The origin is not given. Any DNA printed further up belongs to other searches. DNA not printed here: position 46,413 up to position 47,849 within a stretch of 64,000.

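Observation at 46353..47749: ~1.36 kb single-gene cassette bounded by a 36-bp direct repeat that duplicates the 3' end of the upstream gene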

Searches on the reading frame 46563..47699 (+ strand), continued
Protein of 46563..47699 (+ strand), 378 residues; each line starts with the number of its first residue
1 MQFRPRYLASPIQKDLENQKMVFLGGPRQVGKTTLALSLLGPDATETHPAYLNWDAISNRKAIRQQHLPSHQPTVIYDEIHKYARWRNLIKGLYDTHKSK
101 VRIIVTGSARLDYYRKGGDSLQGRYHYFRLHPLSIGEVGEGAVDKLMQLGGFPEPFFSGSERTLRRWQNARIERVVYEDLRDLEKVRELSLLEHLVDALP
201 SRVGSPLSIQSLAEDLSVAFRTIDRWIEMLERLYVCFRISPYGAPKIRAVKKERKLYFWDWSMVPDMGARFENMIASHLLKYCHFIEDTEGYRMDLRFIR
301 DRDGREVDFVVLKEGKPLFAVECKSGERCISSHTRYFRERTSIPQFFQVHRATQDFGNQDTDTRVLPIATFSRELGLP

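Call 59: find_encoding_contigs(protein=P0247, flank=5000, max_places=2)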
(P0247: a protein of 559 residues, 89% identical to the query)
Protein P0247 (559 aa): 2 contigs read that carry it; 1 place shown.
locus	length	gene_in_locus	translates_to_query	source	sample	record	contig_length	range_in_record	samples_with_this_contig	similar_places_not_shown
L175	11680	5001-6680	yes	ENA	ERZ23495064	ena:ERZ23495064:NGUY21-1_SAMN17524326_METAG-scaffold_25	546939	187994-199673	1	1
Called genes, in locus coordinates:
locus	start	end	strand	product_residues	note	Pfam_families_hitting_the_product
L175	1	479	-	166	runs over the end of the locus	PF01058:Oxidored_q6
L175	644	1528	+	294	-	PF01497:Peripla_BP_2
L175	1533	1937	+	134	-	PF04186:FxsA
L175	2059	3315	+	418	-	PF01554:MatE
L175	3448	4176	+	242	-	PF00106:adh_short, PF08659:KR, PF13561:adh_short_C2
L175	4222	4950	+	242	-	PF00106:adh_short, PF01370:Epimerase (weak), PF03435:Sacchrp_dh_NADP (weak), PF08659:KR, PF13561:adh_short_C2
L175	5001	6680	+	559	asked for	PF00528:BPD_transp_1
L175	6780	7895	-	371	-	PF06500:FrsA-like, PF02129:Peptidase_S15 (faint), PF12146:Hydrolase_4 (faint), PF00561:Abhydrolase_1 (faint), PF00326:Peptidase_S9, PF01738:DLH (weak), PF05448:AXE1 (weak)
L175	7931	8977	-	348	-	PF01547:SBP_bac_1, PF13416:SBP_bac_8, PF13343:SBP_bac_6, PF13531:SBP_bac_11 (weak)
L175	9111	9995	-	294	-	PF09084:NMT1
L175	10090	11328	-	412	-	PF01546:Peptidase_M20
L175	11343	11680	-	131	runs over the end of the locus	PF01641:SelR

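Call 63: list_cluster_members(proteins=[P0121, P0001])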
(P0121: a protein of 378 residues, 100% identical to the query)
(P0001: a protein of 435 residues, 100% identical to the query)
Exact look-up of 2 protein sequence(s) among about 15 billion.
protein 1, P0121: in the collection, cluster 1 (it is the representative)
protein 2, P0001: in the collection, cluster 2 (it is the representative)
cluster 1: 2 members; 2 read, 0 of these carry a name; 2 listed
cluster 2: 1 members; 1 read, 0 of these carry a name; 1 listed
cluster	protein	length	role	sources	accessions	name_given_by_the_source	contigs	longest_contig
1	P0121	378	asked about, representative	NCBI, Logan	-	-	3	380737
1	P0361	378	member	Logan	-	-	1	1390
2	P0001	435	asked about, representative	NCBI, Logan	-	-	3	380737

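Call 72: search_dna_similar(query=window:46563-47696:+, collection=plasmids, mode=protein, max_rows=15, max_evalue=1e-30)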
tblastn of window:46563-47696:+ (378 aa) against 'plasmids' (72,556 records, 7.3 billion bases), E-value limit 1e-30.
Records with a match: 2; places in all: 2; records where one place covers at least 80% of the query: 1.
Best place of each record, by identity: <60% 2.
By first word of the organism name: Candidatus 2.
By predicted mobility (MOB-suite, as given by PLSDB): non-mobilizable 2.
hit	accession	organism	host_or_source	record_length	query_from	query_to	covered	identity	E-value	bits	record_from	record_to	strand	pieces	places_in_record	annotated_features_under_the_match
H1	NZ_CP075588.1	Candidatus Rhabdochlamydia oedothoracis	Oedothorax gibbosus,Metagenomic ...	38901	3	344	90%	36.5%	7e-66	233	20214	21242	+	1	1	ATP-binding protein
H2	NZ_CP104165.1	Candidatus Bandiella numerosa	Cryptomonas gyropyrenoidosa SAG ...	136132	20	311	77%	41.2%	2e-73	255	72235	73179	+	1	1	AAA family ATPase | DUF4143 domain-containing protein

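Call 73: search_dna_similar(query=window:46563-47696:+, collection=phages, mode=protein, max_rows=10, max_evalue=1e-10)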
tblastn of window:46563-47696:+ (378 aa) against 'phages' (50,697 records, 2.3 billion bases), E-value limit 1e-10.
Records with a match: 4; places in all: 4; records where one place covers at least 80% of the query: 3.
Best place of each record, by identity: <60% 4.
By first word of the organism name: Bacteriophage 4.
By host as written in the record: - 4.
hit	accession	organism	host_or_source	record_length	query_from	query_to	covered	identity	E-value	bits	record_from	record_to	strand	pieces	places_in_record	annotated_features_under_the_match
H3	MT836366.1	Bacteriophage sp.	human fecal samples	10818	6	326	85%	27.8%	6e-26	115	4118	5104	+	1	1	record has no annotation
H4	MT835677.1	Bacteriophage sp.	human fecal samples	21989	6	326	85%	26.5%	9e-26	115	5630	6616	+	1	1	record has no annotation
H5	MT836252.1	Bacteriophage sp.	human fecal samples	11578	5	285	74%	27.8%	2e-22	105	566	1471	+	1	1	record has no annotation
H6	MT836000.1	Bacteriophage sp.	human fecal samples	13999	6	338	88%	23.1%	1e-17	91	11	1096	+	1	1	record has no annotation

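Call 74: search_protein_families(library=pfam, proteins=[L036:344-1720:-, L046:5477-6733:+, L014:2465-3490:-, L111:2313-2657:+, L060:25-3774:+])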
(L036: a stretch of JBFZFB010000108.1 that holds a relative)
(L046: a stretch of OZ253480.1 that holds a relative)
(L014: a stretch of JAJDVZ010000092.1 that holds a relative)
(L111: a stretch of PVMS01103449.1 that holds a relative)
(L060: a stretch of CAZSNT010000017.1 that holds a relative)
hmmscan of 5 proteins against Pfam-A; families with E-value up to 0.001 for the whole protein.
L036:344-1720:- (458 aa): 4 families
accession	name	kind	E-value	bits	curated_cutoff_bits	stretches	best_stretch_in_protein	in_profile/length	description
PF13749.12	HATPase_c_4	-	2.2e-20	72.9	26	1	286-355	3-73/89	Putative ATP-dependent DNA helicase recG C-terminal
PF04326.19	SLFN_AlbA_2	-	4.7e-15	56.6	25.3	1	17-127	1-117/118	Schlafen, AlbA_2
PF13412.12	HTH_24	-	0.00034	20.6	21.9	0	403-444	7-48/48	Winged helix-turn-helix DNA-binding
PF02002.24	TFIIE_alpha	-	0.00057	20.2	22.9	0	391-442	5-56/105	TFIIE alpha subunit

L046:5477-6733:+ (418 aa): 1 family
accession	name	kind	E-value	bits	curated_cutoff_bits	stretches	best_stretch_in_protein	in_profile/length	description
PF03235.19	GmrSD_N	-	1.9e-17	64.5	33.2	1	76-231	4-196/199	GmrSD restriction endonuclease, N-terminal domain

L014:2465-3490:- (341 aa): 4 families
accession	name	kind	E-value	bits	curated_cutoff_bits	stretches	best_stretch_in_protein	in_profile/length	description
PF13304.12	AAA_21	-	1.7e-20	74.8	27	1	147-281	162-303/304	AAA domain, putative AbiEii toxin, Type IV TA system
PF13175.12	AAA_15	-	5.4e-08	33.3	32.1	0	213-276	299-369/374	AAA ATPase domain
PF02463.25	SMC_N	-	7.4e-05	22.7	40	0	3-41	2-42/220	RecF/RecN/SMC N terminal domain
PF13476.12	AAA_23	-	0.00086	20.4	27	0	8-39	7-35/201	AAA domain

L111:2313-2657:+ (114 aa): 1 family
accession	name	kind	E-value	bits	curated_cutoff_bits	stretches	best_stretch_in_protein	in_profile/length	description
PF02452.23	PemK_toxin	-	1.5e-33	115.7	23.1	1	6-111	1-109/109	PemK-like, MazF-like toxin of type II toxin-antitoxin system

L060:25-3774:+ (1249 aa): 1 family
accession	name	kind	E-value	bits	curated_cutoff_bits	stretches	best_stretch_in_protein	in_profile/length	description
PF00082.27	Peptidase_S8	-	7.2e-27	94.9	21.8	1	3-165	86-270/288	Subtilase family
